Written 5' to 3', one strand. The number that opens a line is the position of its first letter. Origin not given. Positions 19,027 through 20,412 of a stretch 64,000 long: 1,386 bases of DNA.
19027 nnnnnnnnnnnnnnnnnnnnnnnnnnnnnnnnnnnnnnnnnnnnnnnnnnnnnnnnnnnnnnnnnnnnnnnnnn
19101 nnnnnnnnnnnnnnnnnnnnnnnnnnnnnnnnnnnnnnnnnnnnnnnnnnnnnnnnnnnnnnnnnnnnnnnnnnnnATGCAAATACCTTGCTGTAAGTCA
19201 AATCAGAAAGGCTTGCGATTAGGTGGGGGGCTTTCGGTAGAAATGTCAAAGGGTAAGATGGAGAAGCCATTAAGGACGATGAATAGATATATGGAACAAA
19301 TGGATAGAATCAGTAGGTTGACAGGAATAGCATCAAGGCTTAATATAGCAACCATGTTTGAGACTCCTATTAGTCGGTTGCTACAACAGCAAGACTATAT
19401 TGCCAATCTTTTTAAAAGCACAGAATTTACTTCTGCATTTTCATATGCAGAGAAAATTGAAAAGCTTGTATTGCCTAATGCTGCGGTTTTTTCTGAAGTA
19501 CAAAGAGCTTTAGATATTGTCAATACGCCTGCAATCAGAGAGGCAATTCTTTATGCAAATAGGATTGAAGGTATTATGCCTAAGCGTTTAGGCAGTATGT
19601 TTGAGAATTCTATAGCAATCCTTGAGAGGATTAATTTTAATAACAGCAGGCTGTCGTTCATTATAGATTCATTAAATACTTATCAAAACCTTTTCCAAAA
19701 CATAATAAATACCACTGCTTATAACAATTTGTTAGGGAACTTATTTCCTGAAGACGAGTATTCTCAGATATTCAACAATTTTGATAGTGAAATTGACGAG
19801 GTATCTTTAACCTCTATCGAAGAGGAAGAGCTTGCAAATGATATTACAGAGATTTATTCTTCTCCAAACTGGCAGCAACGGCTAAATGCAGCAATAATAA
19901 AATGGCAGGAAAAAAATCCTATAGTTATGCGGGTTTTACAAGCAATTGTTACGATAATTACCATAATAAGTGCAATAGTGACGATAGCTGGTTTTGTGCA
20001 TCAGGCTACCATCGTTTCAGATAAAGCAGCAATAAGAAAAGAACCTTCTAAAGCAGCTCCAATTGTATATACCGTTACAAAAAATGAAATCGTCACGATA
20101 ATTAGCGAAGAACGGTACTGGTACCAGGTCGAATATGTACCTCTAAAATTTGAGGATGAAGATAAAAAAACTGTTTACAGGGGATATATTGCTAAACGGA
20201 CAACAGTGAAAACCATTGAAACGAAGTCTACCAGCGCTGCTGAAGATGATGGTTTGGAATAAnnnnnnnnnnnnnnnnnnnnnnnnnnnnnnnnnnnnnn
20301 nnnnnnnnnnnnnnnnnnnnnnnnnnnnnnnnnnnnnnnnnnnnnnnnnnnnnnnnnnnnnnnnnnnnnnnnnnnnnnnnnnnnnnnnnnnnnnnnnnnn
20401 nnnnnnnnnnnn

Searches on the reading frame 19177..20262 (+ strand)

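Call 3: search_protein_families(library=pfam, proteins=[window:19177-20262:+], max_evalue=0.01)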
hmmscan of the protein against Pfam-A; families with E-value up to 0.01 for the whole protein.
window:19177-20262:+ (361 aa): 2 families
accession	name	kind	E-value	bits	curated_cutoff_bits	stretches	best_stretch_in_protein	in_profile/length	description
PF08239.17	SH3_3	-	5.4e-09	36.5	27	1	284-341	3-51/54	Bacterial SH3 domain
PF06347.19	SH3_4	-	8.1e-05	22.7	24.1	1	281-319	2-40/56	Bacterial SH3 domain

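Call 4: search_protein_families(library=padloc, proteins=[window:19177-20262:+], max_evalue=0.01)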
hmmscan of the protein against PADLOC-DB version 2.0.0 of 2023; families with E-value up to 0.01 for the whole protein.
window:19177-20262:+ (361 aa): 0 families

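Call 43: search_protein_families(library=phrogs, proteins=[window:19177-20262:+], max_evalue=0.01)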
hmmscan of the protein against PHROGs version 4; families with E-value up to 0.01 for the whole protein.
window:19177-20262:+ (361 aa): 0 families
